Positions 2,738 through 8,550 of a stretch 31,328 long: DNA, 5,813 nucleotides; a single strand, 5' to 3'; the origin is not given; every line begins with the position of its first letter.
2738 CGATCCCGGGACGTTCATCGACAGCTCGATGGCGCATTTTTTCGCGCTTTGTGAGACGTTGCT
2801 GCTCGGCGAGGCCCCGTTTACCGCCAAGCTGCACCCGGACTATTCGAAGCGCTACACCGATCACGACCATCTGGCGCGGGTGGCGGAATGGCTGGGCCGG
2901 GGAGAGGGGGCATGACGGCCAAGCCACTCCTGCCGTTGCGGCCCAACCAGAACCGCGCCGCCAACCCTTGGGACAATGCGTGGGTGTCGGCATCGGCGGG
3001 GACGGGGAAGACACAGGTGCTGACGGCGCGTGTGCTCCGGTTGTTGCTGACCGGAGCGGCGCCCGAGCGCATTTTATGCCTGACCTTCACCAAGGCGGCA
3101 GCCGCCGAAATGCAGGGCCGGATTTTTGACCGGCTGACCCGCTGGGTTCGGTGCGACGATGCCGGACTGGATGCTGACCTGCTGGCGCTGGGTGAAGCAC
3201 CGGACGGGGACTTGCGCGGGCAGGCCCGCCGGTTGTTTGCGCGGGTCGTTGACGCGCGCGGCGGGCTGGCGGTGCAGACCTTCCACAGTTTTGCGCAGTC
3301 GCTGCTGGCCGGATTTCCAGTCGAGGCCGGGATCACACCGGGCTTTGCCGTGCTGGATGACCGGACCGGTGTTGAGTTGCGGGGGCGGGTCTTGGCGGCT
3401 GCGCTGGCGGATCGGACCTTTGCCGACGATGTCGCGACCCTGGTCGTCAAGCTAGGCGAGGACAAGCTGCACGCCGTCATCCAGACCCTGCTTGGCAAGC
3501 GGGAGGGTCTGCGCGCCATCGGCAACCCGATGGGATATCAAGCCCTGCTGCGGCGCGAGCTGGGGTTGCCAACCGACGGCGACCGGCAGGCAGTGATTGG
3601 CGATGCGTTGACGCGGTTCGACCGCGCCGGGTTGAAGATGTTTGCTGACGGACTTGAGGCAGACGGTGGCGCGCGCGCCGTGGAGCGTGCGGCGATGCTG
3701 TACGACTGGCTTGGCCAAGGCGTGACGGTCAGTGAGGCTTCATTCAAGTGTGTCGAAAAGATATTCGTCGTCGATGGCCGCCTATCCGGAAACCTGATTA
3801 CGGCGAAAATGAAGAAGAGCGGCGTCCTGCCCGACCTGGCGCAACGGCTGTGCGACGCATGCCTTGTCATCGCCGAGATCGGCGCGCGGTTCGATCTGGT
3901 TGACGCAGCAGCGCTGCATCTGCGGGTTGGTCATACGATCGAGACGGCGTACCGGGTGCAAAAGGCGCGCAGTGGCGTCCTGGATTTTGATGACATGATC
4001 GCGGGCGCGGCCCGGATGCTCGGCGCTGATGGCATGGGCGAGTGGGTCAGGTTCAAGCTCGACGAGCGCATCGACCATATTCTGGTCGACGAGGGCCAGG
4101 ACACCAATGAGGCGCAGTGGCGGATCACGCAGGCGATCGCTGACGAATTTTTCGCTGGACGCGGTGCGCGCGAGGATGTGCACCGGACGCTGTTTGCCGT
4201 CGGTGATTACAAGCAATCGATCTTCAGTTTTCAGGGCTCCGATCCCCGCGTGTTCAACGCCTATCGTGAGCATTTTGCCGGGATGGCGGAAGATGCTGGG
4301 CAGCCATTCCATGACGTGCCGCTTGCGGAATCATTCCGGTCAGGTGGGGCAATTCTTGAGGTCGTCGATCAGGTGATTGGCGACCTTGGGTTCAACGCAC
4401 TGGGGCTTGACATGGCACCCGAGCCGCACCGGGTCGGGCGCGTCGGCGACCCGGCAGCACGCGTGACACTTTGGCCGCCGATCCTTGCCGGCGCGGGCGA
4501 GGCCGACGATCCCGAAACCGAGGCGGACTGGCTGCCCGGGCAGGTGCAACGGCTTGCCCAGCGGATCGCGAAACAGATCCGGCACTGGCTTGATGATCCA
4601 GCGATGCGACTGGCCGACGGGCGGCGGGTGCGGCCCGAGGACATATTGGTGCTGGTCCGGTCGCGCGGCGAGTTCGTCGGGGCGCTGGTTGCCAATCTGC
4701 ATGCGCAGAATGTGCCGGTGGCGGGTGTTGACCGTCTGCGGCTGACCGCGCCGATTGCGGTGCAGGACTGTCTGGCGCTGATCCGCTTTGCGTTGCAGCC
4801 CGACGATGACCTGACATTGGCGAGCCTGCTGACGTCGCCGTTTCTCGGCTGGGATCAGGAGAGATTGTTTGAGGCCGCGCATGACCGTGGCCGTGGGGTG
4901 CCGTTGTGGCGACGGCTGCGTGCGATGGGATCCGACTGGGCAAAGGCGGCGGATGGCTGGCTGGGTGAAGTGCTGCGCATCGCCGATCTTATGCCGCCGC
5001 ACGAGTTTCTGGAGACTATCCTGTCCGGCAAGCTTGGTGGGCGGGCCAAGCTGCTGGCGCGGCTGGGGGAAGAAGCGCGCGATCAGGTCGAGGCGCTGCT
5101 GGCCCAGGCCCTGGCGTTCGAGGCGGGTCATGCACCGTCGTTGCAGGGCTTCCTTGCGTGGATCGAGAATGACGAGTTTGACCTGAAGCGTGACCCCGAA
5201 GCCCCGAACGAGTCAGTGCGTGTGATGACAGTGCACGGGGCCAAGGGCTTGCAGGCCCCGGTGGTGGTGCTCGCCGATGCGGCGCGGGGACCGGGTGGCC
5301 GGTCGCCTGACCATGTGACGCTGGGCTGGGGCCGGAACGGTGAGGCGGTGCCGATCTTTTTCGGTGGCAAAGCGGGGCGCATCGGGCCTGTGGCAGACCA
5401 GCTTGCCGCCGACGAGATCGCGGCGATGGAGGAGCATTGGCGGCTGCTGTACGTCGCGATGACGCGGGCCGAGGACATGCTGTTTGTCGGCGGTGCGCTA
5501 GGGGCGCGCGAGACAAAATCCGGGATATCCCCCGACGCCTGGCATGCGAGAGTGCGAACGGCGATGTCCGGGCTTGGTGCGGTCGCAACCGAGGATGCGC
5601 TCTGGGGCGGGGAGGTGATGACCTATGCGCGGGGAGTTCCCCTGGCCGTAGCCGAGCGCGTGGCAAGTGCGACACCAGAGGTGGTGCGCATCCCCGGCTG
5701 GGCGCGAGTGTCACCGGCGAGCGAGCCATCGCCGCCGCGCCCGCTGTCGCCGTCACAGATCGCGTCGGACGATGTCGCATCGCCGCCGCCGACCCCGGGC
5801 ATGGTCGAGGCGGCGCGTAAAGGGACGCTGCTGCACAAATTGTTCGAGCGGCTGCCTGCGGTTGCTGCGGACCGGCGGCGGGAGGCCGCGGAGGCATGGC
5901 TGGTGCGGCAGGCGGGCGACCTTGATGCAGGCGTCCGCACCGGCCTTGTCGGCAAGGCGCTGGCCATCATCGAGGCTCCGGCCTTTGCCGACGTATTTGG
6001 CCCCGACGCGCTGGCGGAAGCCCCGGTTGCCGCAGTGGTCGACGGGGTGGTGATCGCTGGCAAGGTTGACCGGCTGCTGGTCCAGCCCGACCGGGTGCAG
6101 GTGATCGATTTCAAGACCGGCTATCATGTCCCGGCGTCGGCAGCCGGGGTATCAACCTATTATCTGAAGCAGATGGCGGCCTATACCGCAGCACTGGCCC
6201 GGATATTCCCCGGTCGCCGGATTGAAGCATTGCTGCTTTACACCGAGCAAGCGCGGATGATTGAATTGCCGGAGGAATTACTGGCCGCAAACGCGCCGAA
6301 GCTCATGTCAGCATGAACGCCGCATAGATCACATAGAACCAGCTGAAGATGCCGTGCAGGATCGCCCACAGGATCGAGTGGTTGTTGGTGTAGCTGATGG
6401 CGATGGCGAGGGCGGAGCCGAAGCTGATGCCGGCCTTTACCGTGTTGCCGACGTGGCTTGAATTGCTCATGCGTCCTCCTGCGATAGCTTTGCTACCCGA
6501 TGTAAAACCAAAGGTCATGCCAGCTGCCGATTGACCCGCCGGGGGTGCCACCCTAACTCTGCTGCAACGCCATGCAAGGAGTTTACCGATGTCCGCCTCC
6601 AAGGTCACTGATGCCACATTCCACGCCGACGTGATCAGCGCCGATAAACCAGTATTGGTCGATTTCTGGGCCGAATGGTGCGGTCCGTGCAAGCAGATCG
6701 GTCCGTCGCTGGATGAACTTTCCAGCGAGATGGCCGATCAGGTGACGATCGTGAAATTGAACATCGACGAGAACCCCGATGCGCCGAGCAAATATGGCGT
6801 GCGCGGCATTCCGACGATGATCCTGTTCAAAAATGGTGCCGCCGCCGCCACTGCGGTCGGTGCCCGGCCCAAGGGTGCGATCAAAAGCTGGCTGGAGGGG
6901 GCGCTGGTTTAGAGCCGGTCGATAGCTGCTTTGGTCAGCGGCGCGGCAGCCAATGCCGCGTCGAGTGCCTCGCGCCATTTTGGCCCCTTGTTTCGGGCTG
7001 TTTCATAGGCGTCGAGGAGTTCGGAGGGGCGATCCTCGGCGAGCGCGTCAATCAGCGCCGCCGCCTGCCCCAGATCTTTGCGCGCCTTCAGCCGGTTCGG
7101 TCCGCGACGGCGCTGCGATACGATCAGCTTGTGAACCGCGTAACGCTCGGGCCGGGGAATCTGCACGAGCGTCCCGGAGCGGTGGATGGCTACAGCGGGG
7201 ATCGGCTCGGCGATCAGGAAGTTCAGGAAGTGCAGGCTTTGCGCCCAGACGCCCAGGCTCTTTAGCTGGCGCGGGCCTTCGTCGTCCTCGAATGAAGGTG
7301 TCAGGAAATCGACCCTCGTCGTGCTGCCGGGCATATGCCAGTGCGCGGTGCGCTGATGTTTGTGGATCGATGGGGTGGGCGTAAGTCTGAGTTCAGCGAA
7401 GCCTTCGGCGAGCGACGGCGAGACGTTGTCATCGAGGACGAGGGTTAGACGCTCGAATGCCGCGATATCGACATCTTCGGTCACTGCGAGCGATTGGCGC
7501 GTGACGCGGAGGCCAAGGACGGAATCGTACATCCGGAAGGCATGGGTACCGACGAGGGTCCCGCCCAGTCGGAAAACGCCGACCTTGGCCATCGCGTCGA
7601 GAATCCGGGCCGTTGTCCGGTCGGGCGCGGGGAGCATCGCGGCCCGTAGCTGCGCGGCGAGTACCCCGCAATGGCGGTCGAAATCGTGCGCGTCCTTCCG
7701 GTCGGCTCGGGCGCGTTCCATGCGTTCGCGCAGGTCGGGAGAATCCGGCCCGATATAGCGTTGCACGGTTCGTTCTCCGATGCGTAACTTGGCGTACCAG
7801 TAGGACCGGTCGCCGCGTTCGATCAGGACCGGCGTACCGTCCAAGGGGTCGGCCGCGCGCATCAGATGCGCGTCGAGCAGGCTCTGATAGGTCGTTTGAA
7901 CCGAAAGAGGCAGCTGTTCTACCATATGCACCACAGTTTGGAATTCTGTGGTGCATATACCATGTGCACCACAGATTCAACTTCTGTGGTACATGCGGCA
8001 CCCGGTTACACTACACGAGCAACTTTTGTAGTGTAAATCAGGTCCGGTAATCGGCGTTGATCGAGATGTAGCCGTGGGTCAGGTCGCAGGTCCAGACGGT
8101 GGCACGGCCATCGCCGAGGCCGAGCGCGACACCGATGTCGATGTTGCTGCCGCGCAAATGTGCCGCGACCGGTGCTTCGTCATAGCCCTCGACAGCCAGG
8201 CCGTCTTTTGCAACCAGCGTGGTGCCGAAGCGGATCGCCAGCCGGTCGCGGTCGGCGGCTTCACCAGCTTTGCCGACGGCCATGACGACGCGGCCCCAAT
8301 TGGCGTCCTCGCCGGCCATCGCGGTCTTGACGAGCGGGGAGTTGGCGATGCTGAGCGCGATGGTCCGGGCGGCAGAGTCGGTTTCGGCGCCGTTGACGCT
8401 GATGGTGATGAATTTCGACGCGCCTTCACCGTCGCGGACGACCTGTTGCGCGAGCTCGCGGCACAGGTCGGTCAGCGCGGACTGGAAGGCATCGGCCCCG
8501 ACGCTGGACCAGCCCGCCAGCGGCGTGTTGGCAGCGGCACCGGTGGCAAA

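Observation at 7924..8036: Three tandem related palindromes (10-9-10) fill the whole region upstream of the nucleotidyltransferase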

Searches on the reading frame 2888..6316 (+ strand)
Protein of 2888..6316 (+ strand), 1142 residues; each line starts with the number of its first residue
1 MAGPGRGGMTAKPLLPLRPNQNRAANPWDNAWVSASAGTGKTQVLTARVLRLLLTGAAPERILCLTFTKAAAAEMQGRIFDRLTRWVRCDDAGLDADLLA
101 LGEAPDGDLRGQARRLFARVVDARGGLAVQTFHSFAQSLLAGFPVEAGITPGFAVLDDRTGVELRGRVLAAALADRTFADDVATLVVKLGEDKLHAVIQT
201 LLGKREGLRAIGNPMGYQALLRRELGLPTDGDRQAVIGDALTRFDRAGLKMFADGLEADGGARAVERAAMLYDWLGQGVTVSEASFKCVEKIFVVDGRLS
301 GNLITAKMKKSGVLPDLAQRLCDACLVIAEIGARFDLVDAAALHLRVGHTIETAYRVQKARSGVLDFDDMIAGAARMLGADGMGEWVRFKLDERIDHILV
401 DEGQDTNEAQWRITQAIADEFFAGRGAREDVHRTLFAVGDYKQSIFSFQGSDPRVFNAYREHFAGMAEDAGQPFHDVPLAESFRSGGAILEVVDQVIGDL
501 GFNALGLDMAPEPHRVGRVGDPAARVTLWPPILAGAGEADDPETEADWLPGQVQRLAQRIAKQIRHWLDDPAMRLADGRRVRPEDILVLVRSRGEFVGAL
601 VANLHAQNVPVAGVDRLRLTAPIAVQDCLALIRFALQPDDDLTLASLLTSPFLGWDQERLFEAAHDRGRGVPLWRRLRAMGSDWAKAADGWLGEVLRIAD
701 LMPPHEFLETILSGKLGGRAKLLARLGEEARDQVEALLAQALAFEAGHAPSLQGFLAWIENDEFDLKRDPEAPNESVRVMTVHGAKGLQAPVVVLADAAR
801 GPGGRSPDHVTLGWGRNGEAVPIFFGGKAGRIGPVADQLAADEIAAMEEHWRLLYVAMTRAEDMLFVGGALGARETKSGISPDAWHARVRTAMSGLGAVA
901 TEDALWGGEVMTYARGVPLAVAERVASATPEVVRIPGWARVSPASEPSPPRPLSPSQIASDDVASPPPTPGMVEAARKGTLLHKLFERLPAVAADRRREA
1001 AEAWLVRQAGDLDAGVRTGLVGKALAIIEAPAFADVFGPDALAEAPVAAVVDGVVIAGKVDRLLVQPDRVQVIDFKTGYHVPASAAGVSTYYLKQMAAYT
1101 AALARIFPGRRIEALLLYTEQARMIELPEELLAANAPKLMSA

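Call 7: search_protein_families(library=pfam, proteins=[window:2888-6316:+], max_evalue=0.01)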
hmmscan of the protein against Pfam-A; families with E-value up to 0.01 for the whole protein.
window:2888-6316:+ (1142 aa): 5 families
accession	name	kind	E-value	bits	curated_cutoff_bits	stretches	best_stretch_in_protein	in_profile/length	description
PF00580.27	UvrD-helicase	-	3.4e-46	158.6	23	1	19-463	3-270/271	UvrD/REP helicase N-terminal domain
PF13361.12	UvrD_C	-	9.9e-17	61.8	25.6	2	772-867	284-345/350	UvrD-like helicase C-terminal domain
PF12705.13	PDDEXK_1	-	1.6e-12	48.4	22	1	973-1123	32-192/247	PD-(D/E)XK nuclease superfamily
PF13245.12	AAA_19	-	5.5e-11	43.2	25.1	1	29-448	12-133/134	AAA domain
PF13538.12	UvrD_C_2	-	1.7e-08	34.6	27.4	1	777-798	2-23/52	UvrD-like helicase C-terminal domain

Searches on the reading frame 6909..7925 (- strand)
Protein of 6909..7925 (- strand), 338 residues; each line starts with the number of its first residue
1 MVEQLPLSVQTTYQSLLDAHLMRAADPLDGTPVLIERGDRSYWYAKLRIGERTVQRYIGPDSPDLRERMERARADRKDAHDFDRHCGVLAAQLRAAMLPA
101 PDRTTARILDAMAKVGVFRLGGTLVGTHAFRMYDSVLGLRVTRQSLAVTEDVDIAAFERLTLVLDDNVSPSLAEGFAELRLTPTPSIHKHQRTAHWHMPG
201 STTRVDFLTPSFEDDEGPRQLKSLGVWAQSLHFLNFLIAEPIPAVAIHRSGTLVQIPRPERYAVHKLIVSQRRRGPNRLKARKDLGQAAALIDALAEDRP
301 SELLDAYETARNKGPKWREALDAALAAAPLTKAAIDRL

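Call 7: search_protein_families(library=pfam, proteins=[window:6909-7925:-], max_evalue=0.01)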
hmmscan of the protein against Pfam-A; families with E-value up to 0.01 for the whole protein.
window:6909-7925:- (338 aa): 1 family
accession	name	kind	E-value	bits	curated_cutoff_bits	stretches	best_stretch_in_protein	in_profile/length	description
PF12281.14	NTP_transf_8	-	1.4e-60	205.4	26.3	1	104-310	2-216/218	Nucleotidyltransferase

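Call 11: search_protein_families(library=ncbifam, proteins=[window:6909-7925:-], max_evalue=0.01)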
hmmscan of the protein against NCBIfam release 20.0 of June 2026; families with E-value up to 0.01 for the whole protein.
window:6909-7925:- (338 aa): 0 families

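Call 25: find_homologous_proteins(query=window:6909-7925:-)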
Query window:6909-7925:- (338 aa): 2928 proteins with E <= 0.001 among 8000 candidates; the best 120 are listed.
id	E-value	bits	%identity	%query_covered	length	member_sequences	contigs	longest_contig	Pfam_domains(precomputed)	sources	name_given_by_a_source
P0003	8.4e-207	704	94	100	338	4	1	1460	PF12281.15,PF20586.4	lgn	-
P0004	1.3e-184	631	83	100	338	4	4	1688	PF12281.15,PF20586.4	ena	-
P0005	2.2e-123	430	62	98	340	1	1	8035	PF12281.15,PF20586.4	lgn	-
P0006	2.8e-123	429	60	96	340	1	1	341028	PF12281.15,PF20586.4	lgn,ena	-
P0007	2.3e-120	420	59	99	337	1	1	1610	PF12281.15,PF20586.4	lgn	-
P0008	4.1e-119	416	60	97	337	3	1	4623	PF12281.15,PF20586.4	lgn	-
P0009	1.6e-118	414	60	97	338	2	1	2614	PF12281.15,PF20586.4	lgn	-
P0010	4.2e-118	412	59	100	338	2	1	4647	PF12281.15,PF20586.4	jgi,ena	-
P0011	1.5e-117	411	58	96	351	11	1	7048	PF12281.15,PF20586.4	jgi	jgi:hypothetical protein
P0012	2.2e-117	410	60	97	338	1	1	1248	PF12281.15,PF20586.4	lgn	-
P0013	8.8e-117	408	60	99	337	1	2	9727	PF12281.15,PF20586.4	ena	-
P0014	1.0e-116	408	59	99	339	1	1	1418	PF12281.15,PF20586.4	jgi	jgi:hypothetical protein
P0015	2.0e-116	407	59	96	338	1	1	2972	PF12281.15,PF20586.4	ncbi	-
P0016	5.5e-116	405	59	100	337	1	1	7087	PF12281.15,PF20586.4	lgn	-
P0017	7.6e-116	405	58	98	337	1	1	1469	PF12281.15,PF20586.4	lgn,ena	-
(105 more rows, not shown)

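Call 26: find_encoding_contigs(protein=P0003, flank=3000)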
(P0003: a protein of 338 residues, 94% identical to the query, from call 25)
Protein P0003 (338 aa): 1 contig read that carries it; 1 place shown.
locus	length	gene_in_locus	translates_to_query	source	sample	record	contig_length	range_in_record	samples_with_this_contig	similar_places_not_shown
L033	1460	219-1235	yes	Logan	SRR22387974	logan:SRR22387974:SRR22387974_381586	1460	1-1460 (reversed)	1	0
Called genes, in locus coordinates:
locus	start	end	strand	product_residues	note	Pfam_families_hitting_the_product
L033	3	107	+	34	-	?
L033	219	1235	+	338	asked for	PF20586:DUF6788 (faint), PF12281:NTP_transf_8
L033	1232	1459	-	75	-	?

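Call 27: find_encoding_contigs(protein=P0004, flank=3000)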
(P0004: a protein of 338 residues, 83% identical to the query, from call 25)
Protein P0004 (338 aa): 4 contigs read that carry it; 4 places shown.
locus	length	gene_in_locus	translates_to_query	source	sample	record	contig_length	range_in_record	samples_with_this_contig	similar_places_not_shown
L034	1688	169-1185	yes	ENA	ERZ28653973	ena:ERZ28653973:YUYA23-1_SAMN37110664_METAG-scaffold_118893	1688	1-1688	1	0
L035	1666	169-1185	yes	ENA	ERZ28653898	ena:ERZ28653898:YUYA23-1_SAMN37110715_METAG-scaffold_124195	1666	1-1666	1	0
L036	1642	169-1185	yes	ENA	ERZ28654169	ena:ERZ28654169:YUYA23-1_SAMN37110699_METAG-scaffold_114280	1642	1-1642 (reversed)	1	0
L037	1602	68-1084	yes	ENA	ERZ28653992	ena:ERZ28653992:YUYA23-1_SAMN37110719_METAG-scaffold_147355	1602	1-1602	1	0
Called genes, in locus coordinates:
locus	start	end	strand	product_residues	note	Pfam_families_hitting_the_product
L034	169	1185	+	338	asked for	PF20586:DUF6788 (weak), PF12281:NTP_transf_8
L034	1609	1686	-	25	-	?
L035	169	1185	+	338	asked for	PF20586:DUF6788 (weak), PF12281:NTP_transf_8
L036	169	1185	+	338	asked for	PF20586:DUF6788 (weak), PF12281:NTP_transf_8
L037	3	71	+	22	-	?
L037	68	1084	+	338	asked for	PF20586:DUF6788 (weak), PF12281:NTP_transf_8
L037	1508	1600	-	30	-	?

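Call 28: find_encoding_contigs(protein=P0005, flank=3000)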
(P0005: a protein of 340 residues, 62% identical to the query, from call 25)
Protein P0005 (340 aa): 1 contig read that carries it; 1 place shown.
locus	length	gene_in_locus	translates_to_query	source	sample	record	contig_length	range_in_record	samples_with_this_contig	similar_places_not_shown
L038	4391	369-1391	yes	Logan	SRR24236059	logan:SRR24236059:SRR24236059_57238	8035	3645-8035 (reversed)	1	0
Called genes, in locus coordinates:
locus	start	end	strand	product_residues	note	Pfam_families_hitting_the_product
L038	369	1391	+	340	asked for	PF20586:DUF6788 (weak), PF12281:NTP_transf_8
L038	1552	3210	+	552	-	PF08823:PG_binding_2 (faint), PF09374:PG_binding_3 (faint), PF01471:PG_binding_1 (weak)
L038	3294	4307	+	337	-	PF00089:Trypsin, PF13365:Trypsin_2, PF00595:PDZ (weak), PF13180:PDZ_2, PF17820:PDZ_6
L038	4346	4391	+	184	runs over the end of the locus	PF04073:tRNA_edit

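Call 33: find_related_loci(query=window:6909-7925:-, collection=genome_contigs, flank=3000)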
Query window:6909-7925:- (338 aa) in genome_contigs; peptide patterns used: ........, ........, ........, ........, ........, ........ (x = any residue, [..] = any of these).
30 stretches matched a pattern; 1 encode a relative of the query (tblastn E <= 1e-3); 1 distinct loci.
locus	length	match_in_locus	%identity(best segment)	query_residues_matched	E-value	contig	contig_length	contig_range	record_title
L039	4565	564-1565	53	1-332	2e-104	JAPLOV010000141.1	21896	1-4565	MAG: Hyphomicrobiales bacterium isolate LacPavin_0818_WC50_MAG_65_8 LacPavin_0818_WC50_scaffold_347081, whole genome sho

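Call 34: search_protein_families(library=padloc, proteins=[window:6909-7925:-], max_evalue=0.1)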
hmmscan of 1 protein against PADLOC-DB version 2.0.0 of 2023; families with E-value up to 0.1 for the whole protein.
window:6909-7925:- (338 aa): 0 families

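Call 45: search_solved_structures(query=window:6909-7925:-, max_evalue=10)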
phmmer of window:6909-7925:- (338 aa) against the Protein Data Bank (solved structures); distinct sequences matched with E-value up to 10: 0.

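Call 99: search_dna_similar(query=window:6909-7925:-, collection=plasmids, mode=protein, max_rows=12)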
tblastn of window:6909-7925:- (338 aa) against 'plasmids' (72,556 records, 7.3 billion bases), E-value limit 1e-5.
Records with a match: 455; places in all: 494; records where one place covers at least 80% of the query: 398.
Best place of each record, by identity: <60% 455.
By first word of the organism name: Rhizobium 137; Sinorhizobium 84; Pseudosulfitobacter 46; Agrobacterium 34; Paracoccus 28; Cereibacter 12; Ensifer 12; Phaeobacter 10; Leisingera 9; Roseovarius 8; and 40 more.
By predicted mobility (MOB-suite, as given by PLSDB): conjugative 215; non-mobilizable 202; mobilizable 38.
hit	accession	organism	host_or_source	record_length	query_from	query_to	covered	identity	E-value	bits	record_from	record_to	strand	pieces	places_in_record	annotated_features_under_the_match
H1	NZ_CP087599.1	Paracoccus sp. MA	cell culture,soil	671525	1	318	94%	51.3%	3e-86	290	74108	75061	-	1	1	GSU2403 family nucleotidyltransferase fold protein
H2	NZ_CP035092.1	Paracoccus denitrificans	Homo sapiens,cell culture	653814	20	318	88%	53.8%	8e-89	298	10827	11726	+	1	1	GSU2403 family nucleotidyltransferase fold protein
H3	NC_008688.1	Paracoccus denitrificans PD1222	-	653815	20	318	88%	53.8%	8e-89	298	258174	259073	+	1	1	GSU2403 family nucleotidyltransferase fold protein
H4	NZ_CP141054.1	Paracoccus denitrificans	-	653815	20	318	88%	53.8%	8e-89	298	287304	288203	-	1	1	GSU2403 family nucleotidyltransferase fold protein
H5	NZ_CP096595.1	Paracoccus denitrificans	mixed culture,activated sludge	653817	20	318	88%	53.8%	8e-89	298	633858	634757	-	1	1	GSU2403 family nucleotidyltransferase fold protein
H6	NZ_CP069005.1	Sulfitobacter mediterraneus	Skeletonema costatum,The surface ...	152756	1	319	94%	50.3%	1e-84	285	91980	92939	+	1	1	GSU2403 family nucleotidyltransferase fold protein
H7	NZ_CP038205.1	Paracoccus pantotrophus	single cell,soil associated with ...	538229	20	318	88%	53.5%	1e-88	297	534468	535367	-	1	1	GSU2403 family nucleotidyltransferase fold protein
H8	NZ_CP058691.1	Paracoccus pantotrophus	pure culture,sewage sludge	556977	20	318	88%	53.5%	1e-88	297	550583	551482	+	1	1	GSU2403 family nucleotidyltransferase fold protein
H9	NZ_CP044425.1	Paracoccus pantotrophus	cell culture,denitrifying, ...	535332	20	318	88%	53.5%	1e-88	297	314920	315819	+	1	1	GSU2403 family nucleotidyltransferase fold protein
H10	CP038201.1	Paracoccus ferrooxidans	single cell,bioreactor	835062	20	318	88%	53.5%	3e-88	296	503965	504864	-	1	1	hypothetical protein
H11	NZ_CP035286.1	Paracoccus versutus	whole organism,soil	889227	20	318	88%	53.5%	4e-88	296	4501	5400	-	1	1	GSU2403 family nucleotidyltransferase fold protein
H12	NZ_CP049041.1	Pseudohalocynthiibacter aestuariivivens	pure culutre,Seawater recirculating ...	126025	1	319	94%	50.0%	2e-84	285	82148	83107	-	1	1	GSU2403 family nucleotidyltransferase fold protein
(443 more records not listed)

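Call 100: get_annotated_region(hit=H3, flank=1500)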
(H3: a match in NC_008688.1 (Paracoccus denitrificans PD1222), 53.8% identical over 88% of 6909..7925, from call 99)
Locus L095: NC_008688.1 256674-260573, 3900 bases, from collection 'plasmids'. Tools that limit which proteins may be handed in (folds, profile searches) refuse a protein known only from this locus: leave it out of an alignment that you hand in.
description: Paracoccus denitrificans PD1222 plasmid 1, complete sequence
organism: Paracoccus denitrificans PD1222 (NCBI taxid 318586)
taxonomy: Bacteria; Pseudomonadota; Alphaproteobacteria; Rhodobacterales; Paracoccaceae; Paracoccus; Paracoccus denitrificans; Paracoccus denitrificans PD1222
host: -; source: -; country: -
typing (MOB-suite, as given by PLSDB): non-mobilizable; replicon rep_cluster_560,rep_cluster_969
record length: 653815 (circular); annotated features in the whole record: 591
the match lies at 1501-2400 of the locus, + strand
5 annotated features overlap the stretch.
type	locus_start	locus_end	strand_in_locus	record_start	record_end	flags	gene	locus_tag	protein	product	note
CDS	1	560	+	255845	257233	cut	lpdA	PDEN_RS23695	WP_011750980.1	dihydrolipoyl dehydrogenase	GO:0045454 - cell redox homeostasis [Evidence IEA]; GO:0051068 - dihydrolipoamide metabolic process [Evidence IEA]; ...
CDS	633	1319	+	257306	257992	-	-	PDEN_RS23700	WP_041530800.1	adenosylcobinamide amidohydrolase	-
CDS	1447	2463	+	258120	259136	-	-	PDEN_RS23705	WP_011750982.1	GSU2403 family nucleotidyltransferase fold protein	-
CDS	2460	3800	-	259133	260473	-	-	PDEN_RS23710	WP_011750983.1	sigma-54 dependent transcriptional regulator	GO:0006355 - regulation of DNA-templated transcription [Evidence IEA]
CDS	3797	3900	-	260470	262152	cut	-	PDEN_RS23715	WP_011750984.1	ATP-binding protein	-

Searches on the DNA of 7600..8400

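Call 20: search_rna_families(source=window, start=7600, end=8400, threshold=evalue, max_evalue=10)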
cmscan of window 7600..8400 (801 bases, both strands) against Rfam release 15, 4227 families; matches with E-value up to 10: 10.
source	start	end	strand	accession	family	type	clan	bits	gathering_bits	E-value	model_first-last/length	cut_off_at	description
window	7928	7995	+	RF00579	SNORD90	Gene; snRNA; snoRNA; CD-box;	-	24.3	41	0.2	30-94/111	no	Small nucleolar RNA SNORD90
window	7923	7997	+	RF01996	mir-995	Gene; miRNA;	-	23.9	72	0.034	1-88/88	no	mir-995 microRNA precursor family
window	7941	7980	+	RF03919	mir-1540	Gene; miRNA;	-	22.9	90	0.039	1-59/59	no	mir-1540 microRNA precursor family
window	7924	7989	+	RF01292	snoR2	Gene; snRNA; snoRNA; HACA-box;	CL00042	22.2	44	0.12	72-141/149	no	Small nucleolar RNA snoR2/U65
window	7791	7814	-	RF01380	HIV-1_SD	Cis-reg;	-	21.8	30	0.086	1-19/19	no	Human immunodeficiency virus type 1 major splice donor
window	7925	7995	+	RF04187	MIR862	Gene; miRNA;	-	18.5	100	0.81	1-110/110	no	MIR862 microRNA precursor family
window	8199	8281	-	RF03580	mir-928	Gene; miRNA;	-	17.9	100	1.2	1-100/100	no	mir-928 microRNA precursor family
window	7925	7957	+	RF00670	mir-105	Gene; miRNA;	-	16.5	68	2.4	1-81/81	no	mir-105 microRNA precursor family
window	7921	7998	-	RF03564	mir-9416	Gene; miRNA;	-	15.7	100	6.7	1-68/68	no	mir-9416 microRNA precursor family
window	7925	7957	-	RF00670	mir-105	Gene; miRNA;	-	15.6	68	4.4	1-81/81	no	mir-105 microRNA precursor family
